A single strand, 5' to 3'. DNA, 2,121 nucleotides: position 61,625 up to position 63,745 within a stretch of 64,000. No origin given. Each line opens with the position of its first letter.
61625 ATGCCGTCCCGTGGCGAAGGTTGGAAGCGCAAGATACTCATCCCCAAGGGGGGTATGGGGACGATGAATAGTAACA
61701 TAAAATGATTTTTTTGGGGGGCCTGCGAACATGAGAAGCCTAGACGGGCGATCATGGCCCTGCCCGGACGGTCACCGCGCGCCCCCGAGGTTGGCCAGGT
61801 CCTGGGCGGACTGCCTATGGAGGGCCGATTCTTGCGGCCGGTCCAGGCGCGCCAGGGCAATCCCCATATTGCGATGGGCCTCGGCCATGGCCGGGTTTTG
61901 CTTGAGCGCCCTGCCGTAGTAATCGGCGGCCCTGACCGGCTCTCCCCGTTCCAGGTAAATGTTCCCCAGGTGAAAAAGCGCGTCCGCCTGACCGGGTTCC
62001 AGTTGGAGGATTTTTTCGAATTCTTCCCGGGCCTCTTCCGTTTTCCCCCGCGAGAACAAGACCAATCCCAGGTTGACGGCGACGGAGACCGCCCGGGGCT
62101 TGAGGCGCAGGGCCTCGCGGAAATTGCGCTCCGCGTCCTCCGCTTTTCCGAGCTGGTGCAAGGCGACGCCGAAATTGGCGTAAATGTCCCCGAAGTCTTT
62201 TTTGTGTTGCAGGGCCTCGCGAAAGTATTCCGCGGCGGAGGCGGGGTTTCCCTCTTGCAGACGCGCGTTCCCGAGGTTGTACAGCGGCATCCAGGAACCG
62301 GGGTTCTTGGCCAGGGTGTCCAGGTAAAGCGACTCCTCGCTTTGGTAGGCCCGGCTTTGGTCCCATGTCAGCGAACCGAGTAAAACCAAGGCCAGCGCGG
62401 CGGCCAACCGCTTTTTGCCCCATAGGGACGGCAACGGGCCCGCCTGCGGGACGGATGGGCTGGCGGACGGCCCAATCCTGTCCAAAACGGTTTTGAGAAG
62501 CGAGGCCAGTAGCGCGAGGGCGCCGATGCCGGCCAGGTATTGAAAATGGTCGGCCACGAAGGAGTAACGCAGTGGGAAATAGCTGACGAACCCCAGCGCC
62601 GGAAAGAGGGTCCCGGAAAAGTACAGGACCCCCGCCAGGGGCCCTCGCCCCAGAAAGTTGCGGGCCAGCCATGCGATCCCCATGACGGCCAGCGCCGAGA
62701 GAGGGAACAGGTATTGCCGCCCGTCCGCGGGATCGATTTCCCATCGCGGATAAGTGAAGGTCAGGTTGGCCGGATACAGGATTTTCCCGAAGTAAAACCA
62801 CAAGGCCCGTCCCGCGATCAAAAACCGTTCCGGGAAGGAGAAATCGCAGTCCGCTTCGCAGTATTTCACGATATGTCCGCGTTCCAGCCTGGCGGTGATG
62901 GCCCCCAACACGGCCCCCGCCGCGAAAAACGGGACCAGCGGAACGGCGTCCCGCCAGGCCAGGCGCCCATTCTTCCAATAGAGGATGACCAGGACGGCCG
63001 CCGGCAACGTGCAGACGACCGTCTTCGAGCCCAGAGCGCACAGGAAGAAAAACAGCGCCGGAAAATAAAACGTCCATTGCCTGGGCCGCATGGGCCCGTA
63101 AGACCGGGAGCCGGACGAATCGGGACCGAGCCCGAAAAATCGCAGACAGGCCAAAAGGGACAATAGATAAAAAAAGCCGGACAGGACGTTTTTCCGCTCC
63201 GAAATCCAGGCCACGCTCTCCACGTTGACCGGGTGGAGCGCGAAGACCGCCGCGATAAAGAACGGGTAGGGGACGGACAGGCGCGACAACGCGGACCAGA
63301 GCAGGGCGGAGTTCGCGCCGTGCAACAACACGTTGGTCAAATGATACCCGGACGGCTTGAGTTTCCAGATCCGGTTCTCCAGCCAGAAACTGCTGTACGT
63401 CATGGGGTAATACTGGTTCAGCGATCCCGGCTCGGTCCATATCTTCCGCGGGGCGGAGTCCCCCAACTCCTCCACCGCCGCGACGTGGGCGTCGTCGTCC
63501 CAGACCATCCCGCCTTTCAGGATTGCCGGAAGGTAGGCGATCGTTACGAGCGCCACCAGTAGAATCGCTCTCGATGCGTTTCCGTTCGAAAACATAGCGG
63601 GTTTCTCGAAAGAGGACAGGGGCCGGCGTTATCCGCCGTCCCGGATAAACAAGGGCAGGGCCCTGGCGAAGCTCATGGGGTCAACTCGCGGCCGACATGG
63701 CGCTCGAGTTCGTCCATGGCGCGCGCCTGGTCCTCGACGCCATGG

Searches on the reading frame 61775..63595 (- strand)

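Call 67: search_protein_families(library=pfam, proteins=[window:61775-63595:-], max_evalue=0.0001)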
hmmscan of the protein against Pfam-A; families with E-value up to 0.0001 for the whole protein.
window:61775-63595:- (607 aa): 16 families
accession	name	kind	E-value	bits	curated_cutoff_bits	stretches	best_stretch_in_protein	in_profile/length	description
PF07719.23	TPR_2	-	9e-28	94.5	27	2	537-568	1-32/34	Tetratricopeptide repeat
PF00515.34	TPR_1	-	1.9e-26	91.2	27.8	2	537-568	1-32/34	Tetratricopeptide repeat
PF13432.12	TPR_16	-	1.4e-22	80.2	32.7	3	478-536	6-64/65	Tetratricopeptide repeat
PF13431.12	TPR_17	-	5.6e-21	73.5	24.4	0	526-556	2-32/34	Tetratricopeptide repeat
PF13414.12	TPR_11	-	2.1e-18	66.1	26.8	2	510-550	1-41/42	TPR repeat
PF13181.12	TPR_8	-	2.2e-18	65.2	25.7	0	470-500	2-32/34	Tetratricopeptide repeat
PF14559.12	TPR_19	-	9.9e-18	64.7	25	2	446-496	2-52/68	Tetratricopeptide repeat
PF13424.12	TPR_12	-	1.3e-16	61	30.1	1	504-565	4-73/77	Tetratricopeptide repeat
PF13428.12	TPR_14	-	1.6e-15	56.5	23.5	0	538-578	2-42/44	Tetratricopeptide repeat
PF13371.12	TPR_9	-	1.9e-11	44.2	35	0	495-539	21-65/73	Tetratricopeptide repeat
PF13174.12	TPR_6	-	5.2e-11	42.9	26.3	0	538-568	1-31/33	Tetratricopeptide repeat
PF13374.12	TPR_10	-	2.6e-10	40.4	27.5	0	471-498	4-31/42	Tetratricopeptide repeat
PF13176.12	TPR_7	-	3.9e-10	39.4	27.9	0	539-567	1-31/36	Tetratricopeptide repeat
PF23914.1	TPR_CcmH_CycH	-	1.4e-09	38.4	42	1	459-569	40-153/158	Cytochrome c-type biogenesis protein H TPR domain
PF12895.13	ANAPC3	-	7.4e-06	26.6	27.2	0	526-589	12-74/82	Anaphase-promoting complex, cyclosome, subunit 3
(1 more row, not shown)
